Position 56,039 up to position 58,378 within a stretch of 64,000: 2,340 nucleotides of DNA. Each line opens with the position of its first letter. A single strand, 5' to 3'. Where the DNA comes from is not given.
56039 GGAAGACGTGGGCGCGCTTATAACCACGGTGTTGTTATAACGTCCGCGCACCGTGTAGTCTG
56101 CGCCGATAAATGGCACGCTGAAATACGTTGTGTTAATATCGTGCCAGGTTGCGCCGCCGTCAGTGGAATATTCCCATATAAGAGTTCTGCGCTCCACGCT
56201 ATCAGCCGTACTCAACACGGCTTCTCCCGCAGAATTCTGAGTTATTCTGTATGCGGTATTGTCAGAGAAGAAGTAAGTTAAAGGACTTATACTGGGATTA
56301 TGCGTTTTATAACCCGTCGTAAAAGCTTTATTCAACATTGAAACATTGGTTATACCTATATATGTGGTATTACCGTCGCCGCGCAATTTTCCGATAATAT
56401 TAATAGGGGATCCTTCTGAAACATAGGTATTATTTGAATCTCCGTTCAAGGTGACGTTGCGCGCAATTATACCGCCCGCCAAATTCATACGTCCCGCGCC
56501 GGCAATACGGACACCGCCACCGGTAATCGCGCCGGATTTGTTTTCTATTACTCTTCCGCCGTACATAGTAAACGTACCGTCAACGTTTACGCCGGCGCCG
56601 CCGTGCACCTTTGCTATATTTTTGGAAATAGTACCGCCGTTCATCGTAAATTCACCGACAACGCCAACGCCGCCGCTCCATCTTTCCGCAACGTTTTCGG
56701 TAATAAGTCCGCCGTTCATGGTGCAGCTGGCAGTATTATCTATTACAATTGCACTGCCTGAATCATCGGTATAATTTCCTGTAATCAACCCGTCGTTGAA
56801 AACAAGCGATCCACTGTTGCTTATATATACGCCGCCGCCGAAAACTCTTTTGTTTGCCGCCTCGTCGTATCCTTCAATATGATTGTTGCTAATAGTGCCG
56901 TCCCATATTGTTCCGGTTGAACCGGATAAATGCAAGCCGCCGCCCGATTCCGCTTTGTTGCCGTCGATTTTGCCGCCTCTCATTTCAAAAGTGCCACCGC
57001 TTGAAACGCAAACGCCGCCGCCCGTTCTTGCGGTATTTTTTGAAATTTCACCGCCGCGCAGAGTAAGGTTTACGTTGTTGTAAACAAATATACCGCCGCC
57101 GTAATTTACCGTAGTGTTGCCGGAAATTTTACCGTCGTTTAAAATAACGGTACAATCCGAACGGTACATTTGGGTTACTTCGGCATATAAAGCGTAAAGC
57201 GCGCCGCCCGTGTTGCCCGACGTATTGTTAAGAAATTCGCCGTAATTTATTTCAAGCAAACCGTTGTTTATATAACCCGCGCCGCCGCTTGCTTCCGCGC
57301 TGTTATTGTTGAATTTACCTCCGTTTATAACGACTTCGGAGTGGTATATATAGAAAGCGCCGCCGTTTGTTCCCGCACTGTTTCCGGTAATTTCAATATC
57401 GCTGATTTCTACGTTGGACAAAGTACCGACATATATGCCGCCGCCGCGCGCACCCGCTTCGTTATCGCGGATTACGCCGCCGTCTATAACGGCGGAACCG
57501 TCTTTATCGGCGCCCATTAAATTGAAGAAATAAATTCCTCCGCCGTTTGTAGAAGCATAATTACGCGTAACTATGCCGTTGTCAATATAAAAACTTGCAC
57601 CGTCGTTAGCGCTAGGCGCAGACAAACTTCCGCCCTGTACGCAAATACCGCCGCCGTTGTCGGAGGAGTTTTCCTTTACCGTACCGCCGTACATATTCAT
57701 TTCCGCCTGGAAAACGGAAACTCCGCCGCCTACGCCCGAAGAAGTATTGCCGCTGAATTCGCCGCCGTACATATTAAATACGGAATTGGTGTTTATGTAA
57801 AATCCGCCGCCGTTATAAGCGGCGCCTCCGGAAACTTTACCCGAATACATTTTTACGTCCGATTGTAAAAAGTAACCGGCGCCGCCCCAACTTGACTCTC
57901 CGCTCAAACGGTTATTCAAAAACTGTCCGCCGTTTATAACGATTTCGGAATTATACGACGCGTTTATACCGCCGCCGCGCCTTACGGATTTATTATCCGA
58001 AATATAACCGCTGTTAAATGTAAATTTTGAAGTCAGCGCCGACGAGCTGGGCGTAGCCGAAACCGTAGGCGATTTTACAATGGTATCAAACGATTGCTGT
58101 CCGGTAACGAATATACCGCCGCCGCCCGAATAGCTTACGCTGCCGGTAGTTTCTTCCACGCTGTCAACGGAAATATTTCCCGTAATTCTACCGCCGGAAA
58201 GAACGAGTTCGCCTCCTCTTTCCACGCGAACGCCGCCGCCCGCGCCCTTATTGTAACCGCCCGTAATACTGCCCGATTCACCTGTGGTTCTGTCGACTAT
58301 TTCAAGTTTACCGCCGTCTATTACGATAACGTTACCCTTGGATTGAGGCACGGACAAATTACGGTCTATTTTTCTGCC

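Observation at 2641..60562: Four paralogous giant surface-protein genes occupy two thirds of the window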

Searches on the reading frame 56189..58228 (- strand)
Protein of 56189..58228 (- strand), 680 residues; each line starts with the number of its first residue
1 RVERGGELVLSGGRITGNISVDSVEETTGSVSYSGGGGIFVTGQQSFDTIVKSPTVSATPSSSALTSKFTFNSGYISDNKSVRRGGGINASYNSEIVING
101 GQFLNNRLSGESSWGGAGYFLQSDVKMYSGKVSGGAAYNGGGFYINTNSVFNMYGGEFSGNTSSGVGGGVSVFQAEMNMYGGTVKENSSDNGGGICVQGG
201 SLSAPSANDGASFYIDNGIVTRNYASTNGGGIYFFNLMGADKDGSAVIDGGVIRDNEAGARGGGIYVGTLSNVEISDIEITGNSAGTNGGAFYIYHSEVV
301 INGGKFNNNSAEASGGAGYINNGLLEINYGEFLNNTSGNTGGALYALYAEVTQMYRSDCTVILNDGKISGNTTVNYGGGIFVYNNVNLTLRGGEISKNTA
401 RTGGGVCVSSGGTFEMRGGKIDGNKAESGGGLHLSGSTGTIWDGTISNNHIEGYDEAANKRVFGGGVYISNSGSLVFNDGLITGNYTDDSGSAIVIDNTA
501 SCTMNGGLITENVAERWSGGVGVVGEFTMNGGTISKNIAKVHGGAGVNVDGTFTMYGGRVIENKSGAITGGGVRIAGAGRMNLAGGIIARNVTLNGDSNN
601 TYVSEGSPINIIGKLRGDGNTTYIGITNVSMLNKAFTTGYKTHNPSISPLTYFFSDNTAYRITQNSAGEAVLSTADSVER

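Call 77: search_protein_families(library=pfam, proteins=[window:56189-58228:-], max_evalue=1)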
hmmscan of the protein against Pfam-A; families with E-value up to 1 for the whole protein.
window:56189-58228:- (680 aa): 3 families
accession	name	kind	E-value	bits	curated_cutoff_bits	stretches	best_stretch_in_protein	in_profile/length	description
PF02415.23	Chlam_PMP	-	0.027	15.2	20.6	2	332-346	4-18/19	Chlamydia polymorphic membrane protein (Chlamydia_PMP) repeat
PF23283.1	D8C_UMOD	-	0.052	14.2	27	0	411-453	7-49/88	Uromodulin-like, D8C domain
PF06526.17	DUF1107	-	0.92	9.9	25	0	460-484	17-41/63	Protein of unknown function (DUF1107)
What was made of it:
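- Closest known: Chlamydial polymorphic membrane proteins. Different: Only one of them gives a Chlam_PMP match, and it is sub-threshold (call 77).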
